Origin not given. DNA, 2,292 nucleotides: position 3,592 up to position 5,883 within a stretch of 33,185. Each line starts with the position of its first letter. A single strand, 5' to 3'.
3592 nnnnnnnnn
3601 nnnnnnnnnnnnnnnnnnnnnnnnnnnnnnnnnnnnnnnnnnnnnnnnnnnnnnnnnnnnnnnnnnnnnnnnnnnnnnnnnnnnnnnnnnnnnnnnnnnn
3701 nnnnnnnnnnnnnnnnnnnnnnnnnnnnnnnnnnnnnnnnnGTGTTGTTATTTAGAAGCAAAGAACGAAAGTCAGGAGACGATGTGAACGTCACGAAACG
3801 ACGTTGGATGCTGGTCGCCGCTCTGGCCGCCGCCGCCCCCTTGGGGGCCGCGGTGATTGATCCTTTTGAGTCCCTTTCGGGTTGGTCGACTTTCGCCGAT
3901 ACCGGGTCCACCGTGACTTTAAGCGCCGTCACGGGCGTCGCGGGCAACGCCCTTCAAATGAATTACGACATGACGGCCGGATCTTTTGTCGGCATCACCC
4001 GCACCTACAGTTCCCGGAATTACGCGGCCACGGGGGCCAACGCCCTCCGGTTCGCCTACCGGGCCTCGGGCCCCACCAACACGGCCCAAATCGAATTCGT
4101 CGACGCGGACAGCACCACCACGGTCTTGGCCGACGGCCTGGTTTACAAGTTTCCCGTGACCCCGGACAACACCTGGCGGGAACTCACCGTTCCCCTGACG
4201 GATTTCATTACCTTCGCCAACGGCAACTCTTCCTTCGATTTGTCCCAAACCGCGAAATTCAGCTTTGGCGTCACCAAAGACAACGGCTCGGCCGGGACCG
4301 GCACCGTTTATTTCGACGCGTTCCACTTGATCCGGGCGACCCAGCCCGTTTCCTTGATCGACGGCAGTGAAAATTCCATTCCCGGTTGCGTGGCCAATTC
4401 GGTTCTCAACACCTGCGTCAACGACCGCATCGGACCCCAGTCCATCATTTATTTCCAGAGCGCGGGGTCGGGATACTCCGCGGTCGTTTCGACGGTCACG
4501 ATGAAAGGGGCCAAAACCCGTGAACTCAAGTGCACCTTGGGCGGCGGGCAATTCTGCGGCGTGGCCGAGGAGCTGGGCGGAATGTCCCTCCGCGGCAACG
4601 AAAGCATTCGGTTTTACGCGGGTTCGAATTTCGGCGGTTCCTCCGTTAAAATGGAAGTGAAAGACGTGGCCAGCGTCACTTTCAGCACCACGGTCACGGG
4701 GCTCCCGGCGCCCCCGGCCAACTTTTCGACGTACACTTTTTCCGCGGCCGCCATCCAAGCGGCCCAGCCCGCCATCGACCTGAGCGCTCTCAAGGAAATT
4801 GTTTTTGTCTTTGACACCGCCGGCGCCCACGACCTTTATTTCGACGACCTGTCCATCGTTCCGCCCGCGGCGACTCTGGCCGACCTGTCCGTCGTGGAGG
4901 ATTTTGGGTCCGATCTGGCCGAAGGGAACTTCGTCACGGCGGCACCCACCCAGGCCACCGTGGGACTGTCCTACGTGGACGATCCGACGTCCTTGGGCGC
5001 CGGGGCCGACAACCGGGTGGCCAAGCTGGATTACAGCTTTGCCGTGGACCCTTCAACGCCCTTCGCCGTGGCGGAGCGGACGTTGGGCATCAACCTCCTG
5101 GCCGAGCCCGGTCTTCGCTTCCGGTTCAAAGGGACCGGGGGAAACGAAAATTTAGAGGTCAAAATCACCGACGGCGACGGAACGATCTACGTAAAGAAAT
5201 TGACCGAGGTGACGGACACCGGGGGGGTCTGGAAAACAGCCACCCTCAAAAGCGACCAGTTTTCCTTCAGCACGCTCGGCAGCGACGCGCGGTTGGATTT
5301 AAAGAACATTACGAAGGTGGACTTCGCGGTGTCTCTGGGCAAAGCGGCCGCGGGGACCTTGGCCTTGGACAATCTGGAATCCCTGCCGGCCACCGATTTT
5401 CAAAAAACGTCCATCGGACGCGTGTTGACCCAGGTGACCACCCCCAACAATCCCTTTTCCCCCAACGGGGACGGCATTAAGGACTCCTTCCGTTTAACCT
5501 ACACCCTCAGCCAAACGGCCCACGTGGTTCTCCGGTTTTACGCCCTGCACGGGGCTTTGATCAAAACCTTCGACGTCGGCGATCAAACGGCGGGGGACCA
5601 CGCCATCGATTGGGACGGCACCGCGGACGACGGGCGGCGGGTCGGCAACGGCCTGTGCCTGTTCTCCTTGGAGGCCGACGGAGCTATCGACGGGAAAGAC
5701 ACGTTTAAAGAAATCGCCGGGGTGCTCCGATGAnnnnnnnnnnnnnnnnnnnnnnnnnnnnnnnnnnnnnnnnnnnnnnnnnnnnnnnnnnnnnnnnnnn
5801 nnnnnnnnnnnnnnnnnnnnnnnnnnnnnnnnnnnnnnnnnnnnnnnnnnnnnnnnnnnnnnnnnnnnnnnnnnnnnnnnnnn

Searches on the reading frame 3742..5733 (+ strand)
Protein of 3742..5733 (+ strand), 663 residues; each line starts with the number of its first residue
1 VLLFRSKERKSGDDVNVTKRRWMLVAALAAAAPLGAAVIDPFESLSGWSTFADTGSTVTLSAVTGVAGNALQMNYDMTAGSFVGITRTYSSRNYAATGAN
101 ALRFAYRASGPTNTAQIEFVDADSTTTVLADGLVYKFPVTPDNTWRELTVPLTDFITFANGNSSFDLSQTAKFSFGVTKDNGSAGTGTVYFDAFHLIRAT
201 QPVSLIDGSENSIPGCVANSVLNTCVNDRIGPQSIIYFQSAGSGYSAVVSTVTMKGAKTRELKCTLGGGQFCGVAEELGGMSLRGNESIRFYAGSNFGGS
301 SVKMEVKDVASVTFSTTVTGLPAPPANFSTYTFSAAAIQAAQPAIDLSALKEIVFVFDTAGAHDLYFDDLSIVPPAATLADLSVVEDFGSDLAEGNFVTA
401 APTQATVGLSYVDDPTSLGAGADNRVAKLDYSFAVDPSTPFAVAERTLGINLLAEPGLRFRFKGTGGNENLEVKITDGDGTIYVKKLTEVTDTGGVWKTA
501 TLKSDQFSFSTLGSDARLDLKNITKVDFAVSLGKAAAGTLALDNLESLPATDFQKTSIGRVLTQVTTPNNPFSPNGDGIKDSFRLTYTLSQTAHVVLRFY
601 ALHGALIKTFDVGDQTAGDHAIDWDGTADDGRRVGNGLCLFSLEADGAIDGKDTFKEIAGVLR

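Call 5: search_protein_families(library=pfam, proteins=[window:3742-5733:+], max_evalue=0.001)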
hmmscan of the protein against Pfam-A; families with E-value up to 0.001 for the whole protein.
window:3742-5733:+ (663 aa): 4 families
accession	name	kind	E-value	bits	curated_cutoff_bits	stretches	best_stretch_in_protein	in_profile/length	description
PF03425.19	CBM_11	-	5.4e-14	53.1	27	1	35-157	11-137/182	Carbohydrate binding domain (family 11)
PF13860.13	FlgD_ig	-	3.8e-11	43.3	27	1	581-646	10-76/79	FlgD Ig-like domain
PF08547.18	CIA30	-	7.4e-05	23.3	24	0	457-542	70-155/157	Complex I intermediate-associated protein 30 (CIA30)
PF18329.7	SGBP_B_XBD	-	0.00092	19.8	26.4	0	137-192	121-180/186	Surface glycan-binding protein B xyloglucan binding domain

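Call 6: search_protein_families(library=ncbifam, proteins=[window:3742-5733:+], max_evalue=0.1)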
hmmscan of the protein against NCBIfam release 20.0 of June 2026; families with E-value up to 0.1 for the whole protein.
window:3742-5733:+ (663 aa): 14 families
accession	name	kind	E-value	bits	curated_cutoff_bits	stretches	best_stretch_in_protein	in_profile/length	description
NF005176.1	PRK06655.1-1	equivalog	1.3e-07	31.8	230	1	591-646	95-150/197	flagellar hook assembly protein FlgD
NF009276.0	PRK12633.1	equivalog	4.8e-06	26.5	383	1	591-645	127-181/234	flagellar basal body rod modification protein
NF006110.0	PRK08261.1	equivalog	7.7e-05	21.7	410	1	16-93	306-378/454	3-oxoacyl-ACP reductase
TIGR04131.1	Bac_Flav_CTERM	domain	0.0019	18.3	35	1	570-629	5-56/85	T9SS type B sorting domain-containing protein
TIGR01830.1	3oxo_ACP_reduc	equivalog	0.0059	16.3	297.75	1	54-91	127-164/239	3-oxoacyl-[acyl-carrier-protein] reductase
TIGR01831.1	fabG_rel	equivalog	0.0091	15.4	338.85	1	54-89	128-163/239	3-ketoacyl-ACP reductase FabG2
NF009466.0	PRK12826.1-2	subfamily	0.017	14.6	222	1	53-92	132-171/248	3-oxoacyl-ACP reductase FabG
NF009277.0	PRK12634.1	equivalog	0.022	14.8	333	1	597-637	126-166/221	flagellar basal body rod modification protein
NF009452.0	PRK12812.1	equivalog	0.039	13.2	258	1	564-638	122-199/289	flagellar basal body rod modification protein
NF033510.3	Ca_tandemer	repeat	0.042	14.2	50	0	120-170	40-89/96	Ca2+-stabilized repeat-containing adhesin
NF042966.1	AcAcCoAred_PhaB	equivalog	0.043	13.4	436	1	53-91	125-163/240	acetoacetyl-CoA reductase PhaB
NF004200.0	PRK05653.1-5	equivalog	0.052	13.1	273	1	54-90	132-168/242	3-oxoacyl-ACP reductase FabG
NF033707.1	T9SS_sortase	equivalog_domain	0.063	10.9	420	1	563-653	997-1085/1095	type IX secretion system sortase PorU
NF004199.0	PRK05653.1-4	equivalog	0.072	12.6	301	0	54-91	134-171/247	3-oxoacyl-ACP reductase FabG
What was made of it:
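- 3742..5733 (+): CBM11 protein with a T9SS-like C-terminal domain; first gene of the tightly packed operon. Pfam CBM_11 5e-14 and FlgD_ig 4e-11 (call 5); weak TIGR04131 hit (call 6).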
